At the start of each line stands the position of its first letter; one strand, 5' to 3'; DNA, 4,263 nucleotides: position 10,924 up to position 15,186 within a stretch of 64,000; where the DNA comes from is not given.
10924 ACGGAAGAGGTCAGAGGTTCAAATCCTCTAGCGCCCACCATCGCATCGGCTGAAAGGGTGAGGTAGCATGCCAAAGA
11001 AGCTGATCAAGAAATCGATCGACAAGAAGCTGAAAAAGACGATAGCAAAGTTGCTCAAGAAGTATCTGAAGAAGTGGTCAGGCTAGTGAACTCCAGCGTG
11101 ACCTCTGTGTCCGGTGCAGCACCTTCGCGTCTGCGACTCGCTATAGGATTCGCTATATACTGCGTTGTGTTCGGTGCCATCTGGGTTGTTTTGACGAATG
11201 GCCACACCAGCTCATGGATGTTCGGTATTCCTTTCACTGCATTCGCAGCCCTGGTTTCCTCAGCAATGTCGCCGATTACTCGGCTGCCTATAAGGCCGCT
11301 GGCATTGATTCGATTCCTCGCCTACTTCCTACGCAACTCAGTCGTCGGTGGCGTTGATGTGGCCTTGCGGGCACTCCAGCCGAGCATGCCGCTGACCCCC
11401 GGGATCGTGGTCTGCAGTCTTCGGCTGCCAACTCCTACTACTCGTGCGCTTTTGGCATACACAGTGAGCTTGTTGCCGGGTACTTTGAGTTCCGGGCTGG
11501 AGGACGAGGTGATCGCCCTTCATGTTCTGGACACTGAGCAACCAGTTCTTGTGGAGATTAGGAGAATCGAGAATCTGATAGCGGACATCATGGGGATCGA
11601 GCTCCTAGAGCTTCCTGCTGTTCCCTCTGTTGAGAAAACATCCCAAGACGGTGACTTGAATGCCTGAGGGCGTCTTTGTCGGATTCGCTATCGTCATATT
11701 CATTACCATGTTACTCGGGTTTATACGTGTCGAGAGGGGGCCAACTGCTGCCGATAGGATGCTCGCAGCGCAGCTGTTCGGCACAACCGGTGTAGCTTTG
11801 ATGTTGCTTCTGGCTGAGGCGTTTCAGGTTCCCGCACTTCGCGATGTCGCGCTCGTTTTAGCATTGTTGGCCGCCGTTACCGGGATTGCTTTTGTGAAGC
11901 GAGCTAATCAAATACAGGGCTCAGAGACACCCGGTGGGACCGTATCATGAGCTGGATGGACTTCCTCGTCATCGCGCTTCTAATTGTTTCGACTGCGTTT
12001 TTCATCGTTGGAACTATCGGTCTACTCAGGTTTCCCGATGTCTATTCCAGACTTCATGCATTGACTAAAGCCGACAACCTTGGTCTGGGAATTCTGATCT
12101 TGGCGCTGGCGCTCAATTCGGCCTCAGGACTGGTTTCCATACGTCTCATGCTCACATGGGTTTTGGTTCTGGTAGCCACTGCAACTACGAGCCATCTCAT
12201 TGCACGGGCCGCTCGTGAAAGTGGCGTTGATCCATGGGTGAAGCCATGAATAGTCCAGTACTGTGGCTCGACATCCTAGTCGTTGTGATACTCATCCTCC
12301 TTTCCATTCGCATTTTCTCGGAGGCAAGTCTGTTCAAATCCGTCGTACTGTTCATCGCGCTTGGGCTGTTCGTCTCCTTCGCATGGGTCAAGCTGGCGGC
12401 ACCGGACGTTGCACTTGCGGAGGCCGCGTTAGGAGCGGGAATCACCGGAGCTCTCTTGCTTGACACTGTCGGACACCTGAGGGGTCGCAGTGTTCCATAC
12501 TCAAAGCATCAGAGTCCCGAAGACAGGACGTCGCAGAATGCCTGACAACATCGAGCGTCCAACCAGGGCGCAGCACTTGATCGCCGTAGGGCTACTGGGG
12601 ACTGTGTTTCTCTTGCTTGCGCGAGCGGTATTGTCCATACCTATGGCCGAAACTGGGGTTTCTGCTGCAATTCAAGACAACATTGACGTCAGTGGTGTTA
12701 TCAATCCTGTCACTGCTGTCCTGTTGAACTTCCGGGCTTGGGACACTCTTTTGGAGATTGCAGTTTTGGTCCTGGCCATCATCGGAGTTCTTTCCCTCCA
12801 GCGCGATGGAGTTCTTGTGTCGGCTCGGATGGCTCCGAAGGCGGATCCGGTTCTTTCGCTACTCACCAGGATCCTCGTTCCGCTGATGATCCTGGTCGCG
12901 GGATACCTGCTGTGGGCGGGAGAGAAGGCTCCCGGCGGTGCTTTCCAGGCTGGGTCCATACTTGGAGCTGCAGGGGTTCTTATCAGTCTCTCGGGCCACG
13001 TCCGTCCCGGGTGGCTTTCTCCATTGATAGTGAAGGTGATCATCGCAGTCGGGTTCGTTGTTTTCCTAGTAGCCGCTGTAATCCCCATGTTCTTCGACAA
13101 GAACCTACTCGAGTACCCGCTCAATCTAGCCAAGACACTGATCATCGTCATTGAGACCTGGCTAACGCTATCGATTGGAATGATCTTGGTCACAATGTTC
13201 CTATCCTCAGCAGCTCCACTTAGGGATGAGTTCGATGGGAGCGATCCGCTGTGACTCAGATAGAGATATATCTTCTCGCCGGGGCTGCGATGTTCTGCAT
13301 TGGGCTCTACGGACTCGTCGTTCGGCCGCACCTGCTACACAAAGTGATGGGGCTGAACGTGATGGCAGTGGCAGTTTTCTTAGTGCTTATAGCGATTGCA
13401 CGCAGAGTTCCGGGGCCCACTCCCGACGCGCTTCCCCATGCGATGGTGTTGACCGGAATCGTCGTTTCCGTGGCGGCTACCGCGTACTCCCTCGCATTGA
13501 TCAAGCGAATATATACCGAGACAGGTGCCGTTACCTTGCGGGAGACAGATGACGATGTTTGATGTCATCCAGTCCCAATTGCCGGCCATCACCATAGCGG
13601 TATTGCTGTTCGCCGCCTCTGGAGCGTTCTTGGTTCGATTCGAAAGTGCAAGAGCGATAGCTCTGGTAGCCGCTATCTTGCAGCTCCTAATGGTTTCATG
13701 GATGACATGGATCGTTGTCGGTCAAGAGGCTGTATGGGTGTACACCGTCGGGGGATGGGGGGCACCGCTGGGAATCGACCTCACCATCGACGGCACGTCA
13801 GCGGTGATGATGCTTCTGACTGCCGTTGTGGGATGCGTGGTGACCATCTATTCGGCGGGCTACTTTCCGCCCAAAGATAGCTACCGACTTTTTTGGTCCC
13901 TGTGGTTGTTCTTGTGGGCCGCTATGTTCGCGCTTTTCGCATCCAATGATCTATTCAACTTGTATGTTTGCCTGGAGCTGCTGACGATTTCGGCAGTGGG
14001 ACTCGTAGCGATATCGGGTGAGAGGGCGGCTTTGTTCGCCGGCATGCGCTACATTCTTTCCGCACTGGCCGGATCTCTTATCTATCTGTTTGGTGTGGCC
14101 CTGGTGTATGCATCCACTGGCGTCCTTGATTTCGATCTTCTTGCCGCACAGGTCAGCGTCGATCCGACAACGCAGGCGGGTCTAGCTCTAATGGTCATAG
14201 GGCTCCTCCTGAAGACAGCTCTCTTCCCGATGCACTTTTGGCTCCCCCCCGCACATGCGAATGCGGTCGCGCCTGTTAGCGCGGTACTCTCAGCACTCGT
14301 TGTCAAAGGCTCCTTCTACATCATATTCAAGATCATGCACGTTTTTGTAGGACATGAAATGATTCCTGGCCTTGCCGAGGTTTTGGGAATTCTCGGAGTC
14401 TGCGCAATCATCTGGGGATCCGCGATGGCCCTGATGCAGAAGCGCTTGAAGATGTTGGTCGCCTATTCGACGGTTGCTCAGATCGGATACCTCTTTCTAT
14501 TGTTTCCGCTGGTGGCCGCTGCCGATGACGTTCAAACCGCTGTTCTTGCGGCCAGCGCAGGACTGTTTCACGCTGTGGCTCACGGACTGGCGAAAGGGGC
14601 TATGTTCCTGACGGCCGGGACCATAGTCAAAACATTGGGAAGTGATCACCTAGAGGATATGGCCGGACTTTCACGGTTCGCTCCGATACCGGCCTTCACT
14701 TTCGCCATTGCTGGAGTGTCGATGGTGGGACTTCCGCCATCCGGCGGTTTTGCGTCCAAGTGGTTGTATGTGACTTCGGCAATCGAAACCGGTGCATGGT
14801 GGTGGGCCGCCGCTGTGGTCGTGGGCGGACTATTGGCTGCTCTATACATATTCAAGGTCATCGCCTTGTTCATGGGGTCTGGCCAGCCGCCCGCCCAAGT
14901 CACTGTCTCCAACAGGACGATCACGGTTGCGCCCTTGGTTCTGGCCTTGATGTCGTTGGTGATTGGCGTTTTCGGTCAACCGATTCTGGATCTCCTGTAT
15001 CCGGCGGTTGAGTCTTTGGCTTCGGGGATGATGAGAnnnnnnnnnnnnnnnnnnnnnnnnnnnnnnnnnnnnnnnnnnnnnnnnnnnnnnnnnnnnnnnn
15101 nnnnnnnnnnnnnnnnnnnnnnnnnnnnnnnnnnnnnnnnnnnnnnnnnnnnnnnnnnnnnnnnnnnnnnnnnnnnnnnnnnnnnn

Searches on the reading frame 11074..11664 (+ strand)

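Call 31: search_protein_families(library=ncbifam, proteins=[window:11074-11664:+], max_evalue=0.00001)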
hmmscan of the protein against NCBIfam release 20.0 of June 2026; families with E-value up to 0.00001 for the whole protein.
window:11074-11664:+ (197 aa): 8 families
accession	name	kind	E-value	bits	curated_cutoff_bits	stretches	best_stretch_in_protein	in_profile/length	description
NF006518.0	PRK08965.1-2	equivalog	2.5e-14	53.4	159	1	28-158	14-147/166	Na+/H+ antiporter subunit E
NF006519.0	PRK08965.1-3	equivalog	7e-13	48.7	190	1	30-157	7-137/158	Na+/H+ antiporter subunit E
TIGR00942.1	2a6301s05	subfamily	7.2e-13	48.7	212.25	1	37-155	1-122/144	multicomponent Na+:H+ antiporter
NF006520.0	PRK08965.1-4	equivalog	4.2e-11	43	175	1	27-156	8-141/162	Na+/H+ antiporter subunit E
NF009292.0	PRK12651.1-3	equivalog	1.1e-09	38.5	213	1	30-156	8-137/158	Na+/H+ antiporter subunit E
NF006521.0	PRK08965.1-5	equivalog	1.1e-08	34.8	141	1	35-168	24-165/180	Na+/H+ antiporter subunit E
NF009295.0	PRK12652.1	equivalog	7.7e-07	28.6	290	1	22-153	175-304/368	monovalent cation/H+ antiporter subunit E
NF009291.0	PRK12651.1-1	equivalog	4e-06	26.9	228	1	31-153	9-134/159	Na+/H+ antiporter subunit E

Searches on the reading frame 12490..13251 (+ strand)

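Call 31: search_protein_families(library=ncbifam, proteins=[window:12490-13251:+], max_evalue=0.00001)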
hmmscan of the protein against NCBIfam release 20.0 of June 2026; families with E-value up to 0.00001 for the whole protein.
window:12490-13251:+ (254 aa): 17 families
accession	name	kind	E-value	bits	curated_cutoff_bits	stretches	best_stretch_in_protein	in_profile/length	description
NF009161.0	PRK12507.1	equivalog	2.6e-23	82.7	272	1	61-238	132-327/336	putative monovalent cation/H+ antiporter subunit B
NF009162.0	PRK12508.1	equivalog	4.3e-15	56.1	120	1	118-239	3-132/139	Na(+)/H(+) antiporter subunit B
NF009288.0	PRK12648.1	equivalog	2.5e-14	52.4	1104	1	19-207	688-890/954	monovalent cation/H+ antiporter subunit A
NF009284.0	PRK12644.1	equivalog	2.5e-14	52.3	962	2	15-103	668-760/975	Na+/H+ antiporter subunit A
NF009217.0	PRK12567.1-1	equivalog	2.5e-12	46.8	268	1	42-167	20-147/238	putative monovalent cation/H+ antiporter subunit B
NF009218.0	PRK12567.1-2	equivalog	2.7e-12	46.9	184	1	62-172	28-135/200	putative monovalent cation/H+ antiporter subunit B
NF009219.0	PRK12567.1-3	equivalog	9.6e-12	44.9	179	1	37-198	8-170/220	putative monovalent cation/H+ antiporter subunit B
NF009290.0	PRK12650.1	equivalog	1e-10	40.2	980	1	57-199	716-869/966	DUF4040 family protein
NF009220.0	PRK12567.1-5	equivalog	2.6e-08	34.2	219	1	52-172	16-135/200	putative monovalent cation/H+ antiporter subunit B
NF006249.0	PRK08387.1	equivalog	1e-07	32.4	111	1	125-239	10-125/133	putative monovalent cation/H+ antiporter subunit B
NF009223.0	PRK12573.1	subfamily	1.7e-07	31.4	152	1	121-234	7-124/140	Na(+)/H(+) antiporter subunit B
NF009289.0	PRK12649.1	equivalog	2.5e-07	29.5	1117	1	6-104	686-782/789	putative monovalent cation/H+ antiporter subunit A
NF009224.0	PRK12574.1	equivalog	3.8e-07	30.6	171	1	119-211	5-98/141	monovalent cation/H+ antiporter subunit B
NF009160.0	PRK12505.1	equivalog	4.5e-07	29.5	140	1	126-233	33-143/179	putative monovalent cation/H+ antiporter subunit B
NF006248.0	PRK08386.1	subfamily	4.8e-07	29.8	92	1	125-209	10-98/151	putative monovalent cation/H+ antiporter subunit B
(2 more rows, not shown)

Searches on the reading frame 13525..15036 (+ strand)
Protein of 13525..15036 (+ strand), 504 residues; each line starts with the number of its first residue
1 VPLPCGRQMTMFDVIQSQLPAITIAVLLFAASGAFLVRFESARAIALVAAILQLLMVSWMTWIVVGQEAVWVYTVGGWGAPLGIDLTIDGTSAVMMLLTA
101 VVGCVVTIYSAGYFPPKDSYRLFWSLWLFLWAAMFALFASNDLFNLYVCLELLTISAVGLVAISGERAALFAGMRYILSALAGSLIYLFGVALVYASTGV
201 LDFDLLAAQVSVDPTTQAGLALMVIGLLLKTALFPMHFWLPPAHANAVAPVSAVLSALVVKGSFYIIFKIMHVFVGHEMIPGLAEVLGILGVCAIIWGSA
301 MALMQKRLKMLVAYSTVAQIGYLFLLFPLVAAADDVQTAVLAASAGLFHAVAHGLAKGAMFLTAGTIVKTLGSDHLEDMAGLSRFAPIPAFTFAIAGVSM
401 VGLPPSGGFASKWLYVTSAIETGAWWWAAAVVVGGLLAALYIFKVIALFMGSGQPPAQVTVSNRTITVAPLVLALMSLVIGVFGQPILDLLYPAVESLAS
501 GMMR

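Call 32: search_protein_families(library=ncbifam, proteins=[window:13525-15036:+], max_evalue=0.00001)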
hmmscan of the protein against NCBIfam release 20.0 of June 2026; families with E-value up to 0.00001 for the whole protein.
window:13525-15036:+ (504 aa): 76 families (the best 25 are shown)
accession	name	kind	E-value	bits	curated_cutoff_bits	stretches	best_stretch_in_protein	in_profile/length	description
NF009305.0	PRK12662.1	equivalog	2.9e-73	247.3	700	1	16-488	2-480/492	putative monovalent cation/H+ antiporter subunit D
NF006240.0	PRK08376.1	subfamily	6.5e-72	243.1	662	1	16-499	3-508/521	putative monovalent cation/H+ antiporter subunit D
NF006241.0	PRK08377.1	equivalog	9.6e-67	226.1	645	1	17-494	2-473/494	NADH dehydrogenase subunit N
NF009306.0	PRK12663.1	equivalog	4.8e-64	217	542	1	25-500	12-483/498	Na+/H+ antiporter subunit D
NF005140.0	PRK06589.1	equivalog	9.2e-61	206.1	470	1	15-487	8-480/489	putative monovalent cation/H+ antiporter subunit D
NF005818.0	PRK07691.1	equivalog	6.1e-58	197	586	1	19-499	12-484/496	Na+/H+ antiporter subunit D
NF006419.0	PRK08668.1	equivalog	3.6e-57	194.5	617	1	23-492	7-475/613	NADH dehydrogenase subunit M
NF005086.0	PRK06521.1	equivalog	3.6e-56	191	667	1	22-500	10-508/669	hydrogenase 4 subunit B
TIGR00944.1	2a6301s04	subfamily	1.3e-55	189.5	692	1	18-480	8-462/463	multicomponent K+/H+ antiporter, MrpD/PhaD subunit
TIGR01972.1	NDH_I_M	subfamily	3.8e-55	187.5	263.8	1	20-500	8-484/486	NADH-quinone oxidoreductase subunit M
NF009308.0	PRK12665.1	equivalog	3.9e-55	187.4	585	1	19-447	8-431/531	Na+/H+ antiporter subunit D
TIGR01770.1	NDH_I_N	subfamily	1.7e-53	182.3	332.6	1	20-485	6-469/472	NADH-quinone oxidoreductase subunit NuoN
NF006237.0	PRK08375.1-2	equivalog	2.4e-53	182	597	1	40-483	21-434/497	putative monovalent cation/H+ antiporter subunit D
NF009309.0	PRK12666.1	equivalog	1.1e-52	179.5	476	1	19-498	14-505/529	monovalent cation/H+ antiporter subunit D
NF005561.0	PRK07234.1-1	equivalog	1.7e-49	169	718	1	27-446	16-435/569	putative monovalent cation/H+ antiporter subunit D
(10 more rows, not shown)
